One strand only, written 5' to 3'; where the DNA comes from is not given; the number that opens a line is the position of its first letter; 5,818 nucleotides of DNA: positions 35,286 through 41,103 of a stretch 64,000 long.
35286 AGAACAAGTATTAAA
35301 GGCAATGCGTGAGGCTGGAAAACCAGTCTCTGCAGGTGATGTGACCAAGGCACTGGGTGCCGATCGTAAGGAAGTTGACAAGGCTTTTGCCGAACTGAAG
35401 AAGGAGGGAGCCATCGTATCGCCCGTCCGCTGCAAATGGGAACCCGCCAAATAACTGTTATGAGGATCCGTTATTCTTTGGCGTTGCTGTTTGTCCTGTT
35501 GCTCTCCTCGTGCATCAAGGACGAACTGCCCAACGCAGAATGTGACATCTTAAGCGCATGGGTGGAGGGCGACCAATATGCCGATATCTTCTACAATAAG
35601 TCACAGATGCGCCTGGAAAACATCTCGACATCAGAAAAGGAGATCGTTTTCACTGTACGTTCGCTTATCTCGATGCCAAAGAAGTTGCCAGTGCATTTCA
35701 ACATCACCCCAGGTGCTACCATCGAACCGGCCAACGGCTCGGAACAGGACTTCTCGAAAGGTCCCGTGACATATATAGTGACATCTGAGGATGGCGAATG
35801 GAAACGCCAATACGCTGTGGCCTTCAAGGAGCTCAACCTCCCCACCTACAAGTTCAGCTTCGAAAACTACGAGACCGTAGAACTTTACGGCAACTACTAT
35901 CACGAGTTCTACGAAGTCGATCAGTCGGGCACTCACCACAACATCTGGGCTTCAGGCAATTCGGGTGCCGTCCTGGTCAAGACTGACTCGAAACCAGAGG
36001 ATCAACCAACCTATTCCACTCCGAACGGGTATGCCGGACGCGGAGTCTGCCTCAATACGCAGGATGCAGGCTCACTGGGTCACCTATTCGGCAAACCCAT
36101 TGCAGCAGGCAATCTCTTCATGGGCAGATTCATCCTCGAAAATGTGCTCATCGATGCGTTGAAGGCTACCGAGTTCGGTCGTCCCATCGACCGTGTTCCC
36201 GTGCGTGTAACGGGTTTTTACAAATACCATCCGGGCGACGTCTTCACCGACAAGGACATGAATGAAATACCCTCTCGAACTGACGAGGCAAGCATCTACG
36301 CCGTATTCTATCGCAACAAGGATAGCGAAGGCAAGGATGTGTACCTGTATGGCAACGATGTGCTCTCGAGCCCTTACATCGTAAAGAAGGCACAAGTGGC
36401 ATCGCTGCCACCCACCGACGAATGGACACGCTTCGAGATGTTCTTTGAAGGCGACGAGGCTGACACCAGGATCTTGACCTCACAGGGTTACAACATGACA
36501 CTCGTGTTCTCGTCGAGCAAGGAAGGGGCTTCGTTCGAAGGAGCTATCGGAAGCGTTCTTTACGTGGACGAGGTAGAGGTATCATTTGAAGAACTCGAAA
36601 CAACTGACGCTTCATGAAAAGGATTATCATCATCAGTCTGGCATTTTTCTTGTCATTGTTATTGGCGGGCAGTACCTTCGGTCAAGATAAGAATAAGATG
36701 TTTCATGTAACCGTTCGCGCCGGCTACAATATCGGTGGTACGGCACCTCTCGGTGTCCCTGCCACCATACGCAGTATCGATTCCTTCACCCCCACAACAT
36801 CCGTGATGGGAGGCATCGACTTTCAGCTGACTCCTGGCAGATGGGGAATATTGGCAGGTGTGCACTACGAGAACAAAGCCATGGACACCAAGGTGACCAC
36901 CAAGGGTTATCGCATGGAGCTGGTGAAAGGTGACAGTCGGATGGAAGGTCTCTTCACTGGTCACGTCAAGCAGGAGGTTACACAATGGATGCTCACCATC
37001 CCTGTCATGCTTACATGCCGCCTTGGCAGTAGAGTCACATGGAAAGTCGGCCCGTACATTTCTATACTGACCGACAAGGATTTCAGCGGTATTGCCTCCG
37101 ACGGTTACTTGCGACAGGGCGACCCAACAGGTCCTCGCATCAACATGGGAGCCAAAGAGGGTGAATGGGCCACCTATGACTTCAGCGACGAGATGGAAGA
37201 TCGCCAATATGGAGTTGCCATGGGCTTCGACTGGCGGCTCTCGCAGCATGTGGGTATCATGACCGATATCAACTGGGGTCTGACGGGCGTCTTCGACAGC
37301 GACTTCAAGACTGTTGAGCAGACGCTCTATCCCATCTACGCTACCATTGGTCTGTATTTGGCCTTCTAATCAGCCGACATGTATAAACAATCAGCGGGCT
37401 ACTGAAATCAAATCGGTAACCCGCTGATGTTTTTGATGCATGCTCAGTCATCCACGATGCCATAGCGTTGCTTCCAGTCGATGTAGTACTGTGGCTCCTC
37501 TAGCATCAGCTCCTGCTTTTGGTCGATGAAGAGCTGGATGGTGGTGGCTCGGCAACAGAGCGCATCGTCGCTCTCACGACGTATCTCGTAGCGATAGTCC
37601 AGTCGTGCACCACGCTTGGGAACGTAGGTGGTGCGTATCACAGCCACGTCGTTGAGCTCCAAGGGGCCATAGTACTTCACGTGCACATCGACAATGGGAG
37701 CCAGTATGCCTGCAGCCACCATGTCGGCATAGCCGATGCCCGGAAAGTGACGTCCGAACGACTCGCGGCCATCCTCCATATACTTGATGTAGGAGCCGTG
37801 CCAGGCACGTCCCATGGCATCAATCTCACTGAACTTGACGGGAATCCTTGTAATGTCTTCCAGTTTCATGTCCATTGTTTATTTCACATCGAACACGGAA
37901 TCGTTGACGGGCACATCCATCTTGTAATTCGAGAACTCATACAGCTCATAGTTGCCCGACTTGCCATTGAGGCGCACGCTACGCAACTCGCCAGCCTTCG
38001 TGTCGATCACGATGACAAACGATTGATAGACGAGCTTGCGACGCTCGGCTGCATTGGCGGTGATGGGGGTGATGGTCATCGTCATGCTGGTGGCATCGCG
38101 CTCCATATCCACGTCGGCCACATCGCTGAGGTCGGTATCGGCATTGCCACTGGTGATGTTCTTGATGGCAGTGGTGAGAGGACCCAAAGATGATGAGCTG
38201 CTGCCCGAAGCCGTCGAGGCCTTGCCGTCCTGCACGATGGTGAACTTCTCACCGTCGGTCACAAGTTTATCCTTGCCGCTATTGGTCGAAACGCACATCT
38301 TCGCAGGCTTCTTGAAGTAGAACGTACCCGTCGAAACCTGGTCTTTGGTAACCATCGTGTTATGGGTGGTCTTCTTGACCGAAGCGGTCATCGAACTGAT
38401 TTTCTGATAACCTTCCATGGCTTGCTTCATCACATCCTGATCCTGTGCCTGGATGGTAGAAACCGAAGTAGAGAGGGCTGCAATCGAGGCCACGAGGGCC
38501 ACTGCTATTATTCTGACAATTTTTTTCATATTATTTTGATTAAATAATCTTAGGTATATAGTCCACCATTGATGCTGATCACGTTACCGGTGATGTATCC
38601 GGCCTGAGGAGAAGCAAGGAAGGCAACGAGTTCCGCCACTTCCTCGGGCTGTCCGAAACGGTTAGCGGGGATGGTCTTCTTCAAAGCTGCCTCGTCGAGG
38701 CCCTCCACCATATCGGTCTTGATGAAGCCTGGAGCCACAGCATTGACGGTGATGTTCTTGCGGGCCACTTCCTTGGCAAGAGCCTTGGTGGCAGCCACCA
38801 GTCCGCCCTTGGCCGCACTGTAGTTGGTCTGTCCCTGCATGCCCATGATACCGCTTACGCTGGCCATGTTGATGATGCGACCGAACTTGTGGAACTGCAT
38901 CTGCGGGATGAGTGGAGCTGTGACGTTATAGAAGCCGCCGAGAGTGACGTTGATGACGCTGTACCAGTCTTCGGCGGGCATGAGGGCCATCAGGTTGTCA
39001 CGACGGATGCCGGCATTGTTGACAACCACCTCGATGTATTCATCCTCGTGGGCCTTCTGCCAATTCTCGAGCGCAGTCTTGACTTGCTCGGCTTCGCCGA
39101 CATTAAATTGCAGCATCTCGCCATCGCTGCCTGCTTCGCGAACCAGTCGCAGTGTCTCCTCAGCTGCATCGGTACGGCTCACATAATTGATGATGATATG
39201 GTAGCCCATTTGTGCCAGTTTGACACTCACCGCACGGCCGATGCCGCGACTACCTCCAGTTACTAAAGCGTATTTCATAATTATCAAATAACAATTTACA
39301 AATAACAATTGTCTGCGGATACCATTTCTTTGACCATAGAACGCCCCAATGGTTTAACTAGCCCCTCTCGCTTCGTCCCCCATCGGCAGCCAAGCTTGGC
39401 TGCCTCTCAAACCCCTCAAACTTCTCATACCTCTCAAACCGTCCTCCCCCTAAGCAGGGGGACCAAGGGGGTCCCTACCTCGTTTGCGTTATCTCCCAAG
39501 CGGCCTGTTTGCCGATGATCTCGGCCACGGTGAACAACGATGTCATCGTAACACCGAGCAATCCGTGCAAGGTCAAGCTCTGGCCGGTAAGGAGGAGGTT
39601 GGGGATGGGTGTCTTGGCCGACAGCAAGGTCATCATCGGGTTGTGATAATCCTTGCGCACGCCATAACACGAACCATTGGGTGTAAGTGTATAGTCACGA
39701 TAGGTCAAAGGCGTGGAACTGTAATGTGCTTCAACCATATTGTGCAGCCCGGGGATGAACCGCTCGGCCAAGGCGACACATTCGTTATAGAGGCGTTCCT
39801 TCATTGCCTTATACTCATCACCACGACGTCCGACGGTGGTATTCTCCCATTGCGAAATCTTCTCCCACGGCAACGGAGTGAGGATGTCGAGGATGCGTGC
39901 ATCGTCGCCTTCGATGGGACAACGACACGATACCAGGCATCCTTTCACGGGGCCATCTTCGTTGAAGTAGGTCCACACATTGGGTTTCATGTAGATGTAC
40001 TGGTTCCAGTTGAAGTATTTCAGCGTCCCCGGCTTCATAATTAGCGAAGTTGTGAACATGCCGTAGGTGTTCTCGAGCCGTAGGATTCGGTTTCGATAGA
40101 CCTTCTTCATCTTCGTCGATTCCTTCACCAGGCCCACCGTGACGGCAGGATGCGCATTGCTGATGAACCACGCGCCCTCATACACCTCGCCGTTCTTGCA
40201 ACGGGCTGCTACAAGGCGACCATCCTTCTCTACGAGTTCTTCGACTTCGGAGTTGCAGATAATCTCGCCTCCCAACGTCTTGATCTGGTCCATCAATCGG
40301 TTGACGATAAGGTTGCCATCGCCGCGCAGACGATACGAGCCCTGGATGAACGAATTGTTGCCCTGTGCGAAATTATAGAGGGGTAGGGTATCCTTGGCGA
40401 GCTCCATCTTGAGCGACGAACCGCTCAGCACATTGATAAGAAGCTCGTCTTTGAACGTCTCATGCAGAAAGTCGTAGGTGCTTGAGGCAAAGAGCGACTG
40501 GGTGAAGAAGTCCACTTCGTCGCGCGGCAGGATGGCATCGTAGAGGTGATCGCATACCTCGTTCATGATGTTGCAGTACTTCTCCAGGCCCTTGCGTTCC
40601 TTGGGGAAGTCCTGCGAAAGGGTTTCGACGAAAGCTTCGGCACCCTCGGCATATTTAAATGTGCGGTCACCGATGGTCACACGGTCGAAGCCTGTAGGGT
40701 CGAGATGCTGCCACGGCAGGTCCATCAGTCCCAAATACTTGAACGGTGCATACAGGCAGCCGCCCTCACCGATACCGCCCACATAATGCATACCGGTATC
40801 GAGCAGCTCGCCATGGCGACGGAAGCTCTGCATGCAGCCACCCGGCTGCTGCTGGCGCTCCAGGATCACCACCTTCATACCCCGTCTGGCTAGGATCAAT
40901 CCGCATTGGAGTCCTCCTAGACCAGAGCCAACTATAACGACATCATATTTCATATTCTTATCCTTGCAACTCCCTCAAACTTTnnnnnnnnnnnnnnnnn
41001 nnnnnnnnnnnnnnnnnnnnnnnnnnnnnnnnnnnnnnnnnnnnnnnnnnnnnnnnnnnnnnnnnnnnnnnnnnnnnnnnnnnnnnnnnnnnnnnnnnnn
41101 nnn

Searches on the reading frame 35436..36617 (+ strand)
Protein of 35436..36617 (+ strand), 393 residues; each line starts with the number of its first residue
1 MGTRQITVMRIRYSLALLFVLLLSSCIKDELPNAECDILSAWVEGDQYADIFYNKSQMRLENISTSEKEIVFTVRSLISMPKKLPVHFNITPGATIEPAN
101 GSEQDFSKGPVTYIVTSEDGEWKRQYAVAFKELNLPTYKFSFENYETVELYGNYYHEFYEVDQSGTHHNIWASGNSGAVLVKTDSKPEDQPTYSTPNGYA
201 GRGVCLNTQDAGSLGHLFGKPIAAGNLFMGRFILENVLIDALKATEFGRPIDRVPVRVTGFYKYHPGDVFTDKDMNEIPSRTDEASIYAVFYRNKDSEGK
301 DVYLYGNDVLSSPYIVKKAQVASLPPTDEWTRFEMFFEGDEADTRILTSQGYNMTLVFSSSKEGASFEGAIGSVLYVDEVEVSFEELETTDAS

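Call 10: search_protein_families(library=pfam, proteins=[window:35436-36617:+], max_evalue=0.01)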
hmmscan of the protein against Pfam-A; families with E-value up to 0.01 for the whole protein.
window:35436-36617:+ (393 aa): 1 family
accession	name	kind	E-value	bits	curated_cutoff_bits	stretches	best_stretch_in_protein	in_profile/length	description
PF13201.12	PCMD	-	1.3e-65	221.9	28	1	141-382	1-233/234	Putative carbohydrate metabolism domain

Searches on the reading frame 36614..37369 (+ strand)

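Call 10: search_protein_families(library=pfam, proteins=[window:36614-37369:+], max_evalue=0.01)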
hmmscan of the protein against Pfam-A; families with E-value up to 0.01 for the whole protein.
window:36614-37369:+ (251 aa): 2 families
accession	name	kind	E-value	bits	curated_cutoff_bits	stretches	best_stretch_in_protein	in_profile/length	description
PF13568.12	OMP_b-brl_2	-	7.3e-19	68.9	27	1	22-227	1-174/175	Outer membrane protein beta-barrel domain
PF13505.12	OMP_b-brl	-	4.5e-05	24.1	28.7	0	23-222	13-151/175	Outer membrane protein beta-barrel domain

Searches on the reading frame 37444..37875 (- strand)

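Call 10: search_protein_families(library=pfam, proteins=[window:37444-37875:-], max_evalue=0.01)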
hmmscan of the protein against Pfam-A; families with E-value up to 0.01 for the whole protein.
window:37444-37875:- (143 aa): 2 families
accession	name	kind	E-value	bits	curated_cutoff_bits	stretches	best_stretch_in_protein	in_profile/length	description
PF13279.12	4HBT_2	-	1.3e-12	48.7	25.5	1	13-122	1-109/122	Thioesterase-like superfamily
PF03061.28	4HBT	-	6.5e-06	26.8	20.6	1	21-105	1-77/79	Thioesterase superfamily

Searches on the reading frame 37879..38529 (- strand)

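Call 10: search_protein_families(library=pfam, proteins=[window:37879-38529:-], max_evalue=0.01)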
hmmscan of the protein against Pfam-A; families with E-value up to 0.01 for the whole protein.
window:37879-38529:- (216 aa): 1 family
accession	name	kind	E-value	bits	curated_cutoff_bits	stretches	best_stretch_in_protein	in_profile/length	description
PF03548.22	LolA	-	9.4e-10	38.9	23.6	1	43-215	2-164/165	Outer membrane lipoprotein carrier protein LolA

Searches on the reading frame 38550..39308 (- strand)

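Call 10: search_protein_families(library=pfam, proteins=[window:38550-39308:-], max_evalue=0.01)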
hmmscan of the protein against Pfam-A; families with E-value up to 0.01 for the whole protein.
window:38550-39308:- (252 aa): 4 families
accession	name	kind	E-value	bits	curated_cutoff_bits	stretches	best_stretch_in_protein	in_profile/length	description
PF13561.12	adh_short_C2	-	6.9e-55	186.6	27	1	21-250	6-235/236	Enoyl-(Acyl carrier protein) reductase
PF00106.31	adh_short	-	1.6e-49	168.5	26.6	1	12-206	1-192/195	short chain dehydrogenase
PF08659.16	KR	-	2e-19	70.7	22.6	1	15-191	4-173/180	KR domain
PF01370.27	Epimerase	-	0.0023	17.8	20.9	1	14-120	1-93/240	NAD dependent epimerase/dehydratase family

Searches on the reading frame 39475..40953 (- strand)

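Call 10: search_protein_families(library=pfam, proteins=[window:39475-40953:-], max_evalue=0.01)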
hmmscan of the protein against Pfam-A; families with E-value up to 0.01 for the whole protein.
window:39475-40953:- (492 aa): 12 families
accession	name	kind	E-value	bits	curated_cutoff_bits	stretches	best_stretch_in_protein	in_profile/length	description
PF13450.12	NAD_binding_8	-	1.6e-14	54.3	21.9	1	7-73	1-67/68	NAD(P)-binding Rossmann-like domain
PF01593.30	Amino_oxidase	-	2e-14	54.2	19.8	1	12-273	1-260/443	Flavin containing amine oxidoreductase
PF01266.30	DAO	-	6.7e-11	42.7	27.9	1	4-257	1-192/353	FAD dependent oxidoreductase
PF00890.30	FAD_binding_2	-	2.5e-10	40.5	20.4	1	4-40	1-37/414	FAD binding domain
PF01946.23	Thi4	-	2.8e-07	30.5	26.2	1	2-41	17-57/235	Thi4 family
PF00070.33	Pyr_redox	-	2.3e-06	28.4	22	1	5-38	2-35/82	Pyridine nucleotide-disulphide oxidoreductase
PF12831.13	FAD_oxidored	-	2.5e-06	27.5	27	1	4-41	1-38/416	FAD dependent oxidoreductase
PF01494.25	FAD_binding_3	-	2.5e-06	27.4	22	1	2-36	1-35/349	FAD binding domain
PF07992.20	Pyr_redox_2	-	4.5e-05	23.5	26.1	1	3-36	1-36/291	Pyridine nucleotide-disulphide oxidoreductase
PF03486.20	HI0933_like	-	5.5e-05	23.2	50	0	4-38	2-36/244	HI0933-like protein Rossmann domain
PF13738.12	Pyr_redox_3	-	0.0008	19.2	30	1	6-53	1-48/305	Pyridine nucleotide-disulphide oxidoreductase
PF01134.28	GIDA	-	0.0061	16.1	22.1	0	4-34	1-31/391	Glucose inhibited division protein A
